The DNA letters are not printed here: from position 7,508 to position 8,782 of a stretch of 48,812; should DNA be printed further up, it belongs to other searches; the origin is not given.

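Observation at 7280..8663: Minimal graspetide (microviridin-like) RiPP cassette: PFxARF-leader precursor, leaky terminator, single ATP-grasp ligase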

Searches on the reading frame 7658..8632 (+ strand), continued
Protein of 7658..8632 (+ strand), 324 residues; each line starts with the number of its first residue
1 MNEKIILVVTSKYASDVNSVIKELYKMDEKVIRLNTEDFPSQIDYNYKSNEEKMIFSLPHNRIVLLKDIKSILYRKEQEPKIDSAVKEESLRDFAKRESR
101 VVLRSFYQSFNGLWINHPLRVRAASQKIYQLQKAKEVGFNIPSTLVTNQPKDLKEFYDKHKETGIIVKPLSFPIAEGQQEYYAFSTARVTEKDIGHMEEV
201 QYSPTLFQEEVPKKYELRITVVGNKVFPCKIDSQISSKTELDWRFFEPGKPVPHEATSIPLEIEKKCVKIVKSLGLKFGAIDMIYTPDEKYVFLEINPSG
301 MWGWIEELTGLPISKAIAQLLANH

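Call 20: find_related_loci(query=A1, collection=genome_contigs, flank=3000)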
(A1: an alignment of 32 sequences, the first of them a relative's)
Query A1 (324 aa) in genome_contigs; peptide patterns used: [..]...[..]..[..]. (x = any residue, [..] = any of these).
599 stretches matched a pattern (row limit reached: there are more); 580 encode a relative of the query (tblastn E <= 1e-3); the best 80 are kept; 80 distinct loci.
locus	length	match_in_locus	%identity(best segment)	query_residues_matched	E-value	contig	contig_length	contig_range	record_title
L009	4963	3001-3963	52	1-322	6e-112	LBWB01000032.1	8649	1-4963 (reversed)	MAG: Candidatus Woesebacteria bacterium GW2011_GWB1_39_12 UT24_C0032, whole genome shotgun sequence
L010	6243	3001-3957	42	6-324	4e-77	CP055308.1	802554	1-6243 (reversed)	MAG: Candidatus Woesebacteria bacterium isolate Ch104a chromosome, complete genome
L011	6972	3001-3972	40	1-323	6e-76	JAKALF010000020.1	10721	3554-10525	MAG: bacterium isolate WY5.bin119 NODE_10801_length_10721_cov_1.539928, whole genome shotgun sequence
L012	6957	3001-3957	41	4-322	6e-75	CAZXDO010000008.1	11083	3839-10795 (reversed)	MAG TPA_asm: uncultured Candidatus Saccharibacteria bacterium isolate SRP067234_co1_334 genome assembly, contig: k99_200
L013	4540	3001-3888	42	5-300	2e-73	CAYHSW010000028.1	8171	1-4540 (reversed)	MAG TPA_asm: uncultured Gammaproteobacteria bacterium isolate ERP119705_co14_252 genome assembly, contig: NODE_13760_len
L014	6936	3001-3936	37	6-322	4e-73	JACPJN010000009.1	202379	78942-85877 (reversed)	MAG: Candidatus Uhrbacteria bacterium isolate NC_groundwater_469_Ag_B-0.1um_52_25 S34_3B_scaffold_432800, whole genome s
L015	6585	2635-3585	40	6-323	4e-72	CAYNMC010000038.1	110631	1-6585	MAG TPA_asm: uncultured Pseudomonadales bacterium isolate SRP231805_co4_157 genome assembly, contig: k141_28553, whole g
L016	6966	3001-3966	42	6-323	1e-71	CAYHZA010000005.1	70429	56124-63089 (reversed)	MAG TPA_asm: uncultured Candidatus Saccharibacteria bacterium isolate ERP119705_co17_168 genome assembly, contig: NODE_2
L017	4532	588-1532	39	6-321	9e-72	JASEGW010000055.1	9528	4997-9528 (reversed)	MAG: bacterium isolate Yes70-06 NODE_55_length_9528_cov_12.321791, whole genome shotgun sequence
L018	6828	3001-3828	43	47-324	1e-70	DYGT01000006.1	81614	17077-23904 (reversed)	MAG TPA_asm: Candidatus Microgenomatus sp. isolate BE2012_6_40_25 Afr_mines_BE2012_166_length_81614_cov_9_931448, whole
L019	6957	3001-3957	40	4-321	3e-70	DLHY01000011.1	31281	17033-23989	MAG TPA_asm: Chloracidobacterium sp. UBA7656 UBA7656_contig_5249, whole genome shotgun sequence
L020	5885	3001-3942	40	6-321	4e-70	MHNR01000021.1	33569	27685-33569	MAG: Candidatus Ryanbacteria bacterium RIFCSPHIGHO2_02_FULL_48_12 rifcsphigho2_02_scaffold_4924, whole genome shotgun se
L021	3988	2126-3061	35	5-321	5e-70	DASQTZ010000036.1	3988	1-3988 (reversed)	MAG TPA_asm: Gaiellaceae bacterium isolate SMAG_U10948 k141_1812281, whole genome shotgun sequence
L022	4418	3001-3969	39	6-323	2e-69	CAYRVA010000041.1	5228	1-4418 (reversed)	MAG TPA_asm: uncultured Candidatus Saccharibacteria bacterium isolate SRP093762_co1_28 genome assembly, contig: NODE_858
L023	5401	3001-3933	37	6-321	2e-68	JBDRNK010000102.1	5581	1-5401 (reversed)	MAG: Candidatus Uhrbacteria bacterium isolate MEGAHIT-group-1.884 k141_6027230, whole genome shotgun sequence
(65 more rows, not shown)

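Call 24: find_encoding_contigs(protein=P0002, flank=2000, max_places=2)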
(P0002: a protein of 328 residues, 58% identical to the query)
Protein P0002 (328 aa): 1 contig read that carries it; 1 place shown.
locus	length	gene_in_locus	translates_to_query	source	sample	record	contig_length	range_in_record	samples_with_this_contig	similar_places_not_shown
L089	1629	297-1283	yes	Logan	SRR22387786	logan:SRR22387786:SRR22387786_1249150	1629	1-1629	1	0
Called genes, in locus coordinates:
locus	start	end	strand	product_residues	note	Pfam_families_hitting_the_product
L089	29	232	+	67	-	-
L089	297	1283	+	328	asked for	PF21068:ATPgraspMvdD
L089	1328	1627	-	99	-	?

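Call 25: find_encoding_contigs(protein=P0003, flank=2000, max_places=2)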
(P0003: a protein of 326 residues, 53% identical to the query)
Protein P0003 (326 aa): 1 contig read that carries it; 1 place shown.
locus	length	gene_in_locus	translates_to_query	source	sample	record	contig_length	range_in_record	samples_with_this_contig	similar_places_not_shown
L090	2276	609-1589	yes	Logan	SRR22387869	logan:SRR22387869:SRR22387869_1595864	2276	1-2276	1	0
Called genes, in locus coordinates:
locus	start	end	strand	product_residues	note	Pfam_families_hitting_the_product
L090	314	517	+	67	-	-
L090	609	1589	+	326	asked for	PF21068:ATPgraspMvdD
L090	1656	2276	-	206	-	?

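Call 26: find_encoding_contigs(protein=P0007, flank=2500, max_places=2)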
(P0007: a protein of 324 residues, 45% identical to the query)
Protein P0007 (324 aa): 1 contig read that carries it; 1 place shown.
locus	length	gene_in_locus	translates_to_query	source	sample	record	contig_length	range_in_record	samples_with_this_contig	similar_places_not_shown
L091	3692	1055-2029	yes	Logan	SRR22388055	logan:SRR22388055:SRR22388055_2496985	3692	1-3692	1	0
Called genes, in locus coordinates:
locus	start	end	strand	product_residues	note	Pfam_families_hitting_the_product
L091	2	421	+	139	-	?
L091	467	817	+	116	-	-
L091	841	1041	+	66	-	-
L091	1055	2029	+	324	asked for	PF21068:ATPgraspMvdD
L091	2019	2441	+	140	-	PF20329:DUF6624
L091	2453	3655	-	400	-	-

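Call 57: search_protein_families(library=pfam, proteins=[L008:1581-2366:-, L002:1873-2616:+, L002:2774-3517:+, L002:5028-5747:-], max_evalue=0.01)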
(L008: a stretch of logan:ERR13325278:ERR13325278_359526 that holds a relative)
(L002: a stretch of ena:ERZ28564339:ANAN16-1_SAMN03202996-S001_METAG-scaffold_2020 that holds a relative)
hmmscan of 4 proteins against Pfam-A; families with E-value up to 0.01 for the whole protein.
L008:1581-2366:- (261 aa): 1 family
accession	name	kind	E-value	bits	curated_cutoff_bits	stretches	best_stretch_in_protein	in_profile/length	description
PF04187.18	Cofac_haem_bdg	-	0.00012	22.6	27.7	0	125-162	170-206/213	Haem-binding uptake, Tiki superfamily, ChaN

L002:1873-2616:+ (247 aa): 0 families

L002:2774-3517:+ (247 aa): 0 families

L002:5028-5747:- (239 aa): 0 families

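Call 59: search_protein_representatives(alignment_id=A3)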
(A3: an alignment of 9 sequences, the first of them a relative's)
Query: 9 sequences, 65 profile positions. Proteins with E-value up to 0.001 (for the whole library): 19; up to 1e-10: 7; up to 1e-30: 0. The best 19 are listed.
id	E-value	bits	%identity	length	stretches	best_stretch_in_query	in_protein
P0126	6.4e-26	106.6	-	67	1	1-65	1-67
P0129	2.0e-21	92.2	-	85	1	1-65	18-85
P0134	9.2e-20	86.9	-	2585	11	23-48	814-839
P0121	1.4e-19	86.3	-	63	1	1-65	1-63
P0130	3.7e-19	85.0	-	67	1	1-65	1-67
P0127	1.6e-18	82.9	-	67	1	1-65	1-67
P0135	1.1e-15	73.8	-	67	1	1-59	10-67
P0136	1.5e-08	51.0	-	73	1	3-57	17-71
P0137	1.6e-06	44.5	-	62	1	4-59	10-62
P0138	2.3e-06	44.0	-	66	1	3-56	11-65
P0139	3.8e-06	43.3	-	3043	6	20-52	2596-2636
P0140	1.3e-05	41.6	-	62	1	1-65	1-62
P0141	2.4e-05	40.7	-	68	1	7-65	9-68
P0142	2.8e-05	40.5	-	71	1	5-65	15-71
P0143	3.6e-05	40.2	-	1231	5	22-53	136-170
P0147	5.5e-04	36.4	-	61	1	8-65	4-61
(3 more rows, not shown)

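Call 72: search_protein_families(library=phrogs, proteins=[P0123, P0122], max_evalue=0.01)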
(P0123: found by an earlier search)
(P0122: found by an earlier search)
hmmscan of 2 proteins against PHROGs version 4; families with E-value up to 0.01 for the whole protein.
P0123 (288 aa): 0 families

P0122 (294 aa): 0 families

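Call 73: search_protein_families(library=padloc, proteins=[P0123, P0122, P0001], max_evalue=0.001)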
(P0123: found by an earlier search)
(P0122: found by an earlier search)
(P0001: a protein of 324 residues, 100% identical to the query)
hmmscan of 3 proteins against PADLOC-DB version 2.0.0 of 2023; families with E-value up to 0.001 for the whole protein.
P0123 (288 aa): 0 families

P0122 (294 aa): 0 families

P0001 (324 aa): 0 families

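Call 75: predict_structure(alignment_id=A1)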
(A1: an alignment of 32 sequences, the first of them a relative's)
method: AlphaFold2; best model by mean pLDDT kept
length: 324 residues; sequences in the alignment: 32
mean_pLDDT: 94.7   pTM: 0.91
mean pLDDT of the five models: 94.7, 94.4, 94.1, 93.2, 93.2
residues with pLDDT >= 90: 282; 70-90: 40; 50-70: 1; < 50: 1
segments of 3 or more residues with pLDDT < 50: none
pLDDT, mean of each block of 10 residues (from residue 1): 87 94 98 97 94 93 95 95 96 97 95 95 95 98 98 97 94 85 90 93 96 97 98 90 85 96 99 98 98 96 95 98 95
secondary structure, 60 per line:
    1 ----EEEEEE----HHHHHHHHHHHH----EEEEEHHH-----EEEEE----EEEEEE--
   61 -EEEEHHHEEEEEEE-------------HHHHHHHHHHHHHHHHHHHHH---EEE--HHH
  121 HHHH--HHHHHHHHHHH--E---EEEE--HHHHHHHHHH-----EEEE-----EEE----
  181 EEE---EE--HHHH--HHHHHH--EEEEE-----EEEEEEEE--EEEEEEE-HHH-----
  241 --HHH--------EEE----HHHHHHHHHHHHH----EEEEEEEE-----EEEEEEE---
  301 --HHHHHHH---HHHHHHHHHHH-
elements in order: E5-10 H15-26 E31-35 E44-48 E53-58 E62-65 E69-75 H89-109 E113-115 H118-124 H127-137 E144-147 H150-159 E165-168 E174-176 E181-183 H191-194 H197-202 E205-209 E215-222 E225-231 E254-256 H261-273 E278-285 E291-297 H303-309 H313-323

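Call 77: predict_structure(alignment_id=A4)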
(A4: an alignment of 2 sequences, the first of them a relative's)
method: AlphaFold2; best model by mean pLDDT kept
length: 288 residues; sequences in the alignment: 2
mean_pLDDT: 78.3   pTM: 0.65
mean pLDDT of the five models: 78.3, 76.4, 70.9, 69.2, 67.0
residues with pLDDT >= 90: 38; 70-90: 182; 50-70: 61; < 50: 7
segments of 3 or more residues with pLDDT < 50: 75-80
pLDDT, mean of each block of 10 residues (from residue 1): 80 69 87 87 86 76 58 49 72 59 78 89 72 75 91 93 87 92 89 75 80 82 77 63 83 83 83 73 82
secondary structure, 60 per line:
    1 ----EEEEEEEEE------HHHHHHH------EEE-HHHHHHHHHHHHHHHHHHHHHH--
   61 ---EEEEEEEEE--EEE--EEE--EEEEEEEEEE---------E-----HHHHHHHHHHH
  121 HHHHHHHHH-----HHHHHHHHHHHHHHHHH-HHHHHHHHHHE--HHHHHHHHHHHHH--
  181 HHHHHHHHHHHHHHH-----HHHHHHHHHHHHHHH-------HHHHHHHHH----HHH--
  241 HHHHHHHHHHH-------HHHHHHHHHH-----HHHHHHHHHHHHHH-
elements in order: E5-13 H20-26 E33-35 H37-58 E64-72 E75-77 E80-82 E85-94 H110-129 H135-151 H153-162 H166-178 H181-195 H201-215 H223-231 H241-251 H259-268 H274-287

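Call 79: fold_search(model_id=the predicted structure, library=pdb)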
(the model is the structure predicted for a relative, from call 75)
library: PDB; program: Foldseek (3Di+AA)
matches with E <= 10: 1373; with E <= 0.001: 623
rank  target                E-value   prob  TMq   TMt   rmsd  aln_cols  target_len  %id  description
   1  5ig9_A                3.2e-33  1.00  0.85  0.86   4.3       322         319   34  Crystal structure of macrocyclase MdnC bound with precursor peptide MdnA from Microcystis aeruginosa MRC (released 2016-09-21)
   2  5ig9_D                2.5e-32  1.00  0.84  0.89   2.7       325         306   33  Crystal structure of macrocyclase MdnC bound with precursor peptide MdnA from Microcystis aeruginosa MRC (released 2016-09-21)
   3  5ig9_C                4.1e-32  1.00  0.84  0.87   3.8       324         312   34  Crystal structure of macrocyclase MdnC bound with precursor peptide MdnA from Microcystis aeruginosa MRC (released 2016-09-21)
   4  5ig9_G                9.4e-32  1.00  0.85  0.88   4.1       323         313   33  Crystal structure of macrocyclase MdnC bound with precursor peptide MdnA from Microcystis aeruginosa MRC (released 2016-09-21)
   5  5ig9_E                2.7e-31  1.00  0.84  0.87   4.3       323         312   33  Crystal structure of macrocyclase MdnC bound with precursor peptide MdnA from Microcystis aeruginosa MRC (released 2016-09-21)
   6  5ig9_H                4.0e-31  1.00  0.84  0.88   3.0       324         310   34  Crystal structure of macrocyclase MdnC bound with precursor peptide MdnA from Microcystis aeruginosa MRC (released 2016-09-21)
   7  5ig9_B                4.5e-31  1.00  0.84  0.89   2.7       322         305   34  Crystal structure of macrocyclase MdnC bound with precursor peptide MdnA from Microcystis aeruginosa MRC (released 2016-09-21)
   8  7m4s_B                9.0e-31  1.00  0.84  0.87   3.8       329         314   28  Crystal structure of macrocyclase AMdnB from Anabaena sp. PCC 7120 (released 2021-11-03)
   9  5ig9_F                2.0e-30  1.00  0.84  0.90   2.6       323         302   33  Crystal structure of macrocyclase MdnC bound with precursor peptide MdnA from Microcystis aeruginosa MRC (released 2016-09-21)
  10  7mgv_A                2.2e-30  1.00  0.85  0.82   4.5       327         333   30  Chryseobacterium gregarium RiPP-associated ATP-grasp ligase in complex with ADP, and a leader and core peptide (released 2021-06-23)
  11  7m4s_A                5.2e-30  1.00  0.84  0.87   3.8       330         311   29  Crystal structure of macrocyclase AMdnB from Anabaena sp. PCC 7120 (released 2021-11-03)
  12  7m4s_C                1.9e-27  1.00  0.79  0.86   5.0       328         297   28  Crystal structure of macrocyclase AMdnB from Anabaena sp. PCC 7120 (released 2021-11-03)
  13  7m4s_D                3.9e-27  1.00  0.80  0.88   3.1       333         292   28  Crystal structure of macrocyclase AMdnB from Anabaena sp. PCC 7120 (released 2021-11-03)
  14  5ig8_A                4.4e-27  1.00  0.79  0.83   4.7       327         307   29  Crystal structure of macrocyclase MdnB from Microcystis aeruginosa MRC (released 2016-09-21)
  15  9bou_A                4.2e-26  1.00  0.79  0.86   3.2       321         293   25  Crystal structure of ATP-grasp ligase PruB from Streptomyces coelicolor A3(2) (released 2024-12-18)
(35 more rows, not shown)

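Call 80: find_related_loci(query=A4, collection=metagenome_contigs, flank=4000)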
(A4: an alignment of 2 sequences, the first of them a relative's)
Query A4 (288 aa) in metagenome_contigs; peptide patterns used: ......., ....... (x = any residue, [..] = any of these).
580 stretches matched a pattern, but none encodes a relative of the query by tblastn (E <= 1e-3).

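Call 81: fold_search(model_id=the predicted structure, library=pdb)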
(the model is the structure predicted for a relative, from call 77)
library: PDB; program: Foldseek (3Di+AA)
matches with E <= 10: 857; with E <= 0.001: 0
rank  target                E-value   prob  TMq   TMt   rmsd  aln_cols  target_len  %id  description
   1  5efr                  1.0e-02  0.72  0.21  0.16  19.4       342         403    8  Crystal Structure of a BamA-BamD fusion (released 2016-01-27)
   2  4jw2_B                1.1e-02  0.99  0.24  0.34  12.9       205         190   18  Selection of specific protein binders for pre-defined targets from an optimized library of artificial helicoidal repea (released 2013-09-25)
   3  7q1e_C                1.5e-02  1.00  0.32  0.54  10.2       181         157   18  CPAP:TUBULIN:IIH5 ALPHAREP COMPLEX (released 2022-04-13)
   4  7pks_d                1.8e-02  1.00  0.37  0.15  10.3       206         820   18  Structural basis of Integrator-mediated transcription regulation (released 2021-12-08)
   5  8rc4_d                1.8e-02  1.00  0.37  0.15  11.4       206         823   20  Structure of Integrator-PP2A complex (released 2024-02-07)
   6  5dcq_A                2.0e-02  1.00  0.31  0.52   9.8       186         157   17  Crystal structure of bacterial adhesin, FNE from Streptococcus equi spp. equi. (released 2016-06-29)
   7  9t1m_E                2.5e-02  1.00  0.33  0.53   8.9       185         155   17  Nuclear export protein/Non-structural protein 2 (NEP/NS2) in complex with artificial alpha Rep protein (released 2025-11-12)
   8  5dcq_C                2.9e-02  1.00  0.31  0.52  10.7       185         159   17  Crystal structure of bacterial adhesin, FNE from Streptococcus equi spp. equi. (released 2016-06-29)
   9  8fbj                  2.9e-02  0.97  0.26  0.25  11.3       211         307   15  Improving the secretion of designed protein assemblies through negative design of cryptic transmembrane domains (released 2023-03-22)
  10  6gwc_C                3.7e-02  0.93  0.25  0.31  12.4       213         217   17  Tubulin:iE5 alphaRep complex (released 2019-01-30)
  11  8r2d_D                3.9e-02  1.00  0.36  0.17   9.3       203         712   19  Integrator cleavage module assembly intermediate (released 2024-07-31)
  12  6veh                  4.1e-02  1.00  0.31  0.46   5.2       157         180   18  Computationally designed C3-symmetric homotrimer from HEAT repeat protein (released 2020-08-05)
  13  6gwd_I                4.8e-02  0.99  0.31  0.51   9.2       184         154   16  Tubulin:iiH5 alphaRep complex (released 2019-01-30)
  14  6gx7_E                4.8e-02  0.99  0.30  0.45  11.2       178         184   18  Tubulin-CopN-alphaRep complex (released 2019-04-24)
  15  8v3b_a                4.8e-02  0.66  0.21  0.17  12.3       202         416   17  Computational Designed Nanocage O43_129_+4 (released 2024-03-13)
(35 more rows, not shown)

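Call 91: find_encoding_contigs(protein=P0140, flank=4000, max_places=2)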
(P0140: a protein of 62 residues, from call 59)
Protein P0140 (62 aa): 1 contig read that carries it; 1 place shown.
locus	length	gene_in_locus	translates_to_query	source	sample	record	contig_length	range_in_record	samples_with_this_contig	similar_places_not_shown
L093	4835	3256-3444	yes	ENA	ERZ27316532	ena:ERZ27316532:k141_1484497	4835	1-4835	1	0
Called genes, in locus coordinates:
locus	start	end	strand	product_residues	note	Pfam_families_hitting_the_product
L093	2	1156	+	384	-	?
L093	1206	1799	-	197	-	-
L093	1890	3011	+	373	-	PF13439:Glyco_transf_4, PF00534:Glycos_transf_1, PF20706:GT4-conflict, PF13692:Glyco_trans_1_4, PF13524:Glyco_trans_1_2 (weak)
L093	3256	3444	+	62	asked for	-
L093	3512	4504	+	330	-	PF21068:ATPgraspMvdD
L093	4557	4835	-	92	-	?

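Call 92: find_encoding_contigs(protein=P0147, flank=4000, max_places=2)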
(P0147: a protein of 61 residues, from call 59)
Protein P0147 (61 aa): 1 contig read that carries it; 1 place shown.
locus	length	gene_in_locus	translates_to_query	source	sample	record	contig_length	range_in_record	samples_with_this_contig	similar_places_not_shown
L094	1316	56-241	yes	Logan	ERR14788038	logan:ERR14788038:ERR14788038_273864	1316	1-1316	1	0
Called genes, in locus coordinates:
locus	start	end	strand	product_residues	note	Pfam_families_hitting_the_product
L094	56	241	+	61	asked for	-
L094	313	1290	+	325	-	PF21068:ATPgraspMvdD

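Call 96: find_encoding_contigs(protein=P0142, flank=4000, max_places=2)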
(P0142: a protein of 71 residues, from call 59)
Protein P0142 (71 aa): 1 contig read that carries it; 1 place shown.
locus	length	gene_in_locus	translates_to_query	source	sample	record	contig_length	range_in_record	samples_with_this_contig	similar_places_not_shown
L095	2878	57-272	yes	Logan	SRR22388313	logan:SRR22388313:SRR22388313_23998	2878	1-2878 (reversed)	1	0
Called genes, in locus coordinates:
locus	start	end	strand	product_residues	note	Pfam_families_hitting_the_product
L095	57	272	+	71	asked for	-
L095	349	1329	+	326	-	PF21068:ATPgraspMvdD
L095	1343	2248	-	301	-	-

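Call 97: find_encoding_contigs(protein=P0141, flank=4000, max_places=2)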
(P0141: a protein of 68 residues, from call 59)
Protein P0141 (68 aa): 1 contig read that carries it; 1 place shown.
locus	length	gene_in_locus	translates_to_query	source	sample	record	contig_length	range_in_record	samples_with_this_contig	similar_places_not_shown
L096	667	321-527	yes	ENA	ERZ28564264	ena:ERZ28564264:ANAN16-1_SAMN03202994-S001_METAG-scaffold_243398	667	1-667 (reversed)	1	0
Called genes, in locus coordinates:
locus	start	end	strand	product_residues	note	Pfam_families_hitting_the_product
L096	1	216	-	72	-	?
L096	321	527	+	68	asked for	-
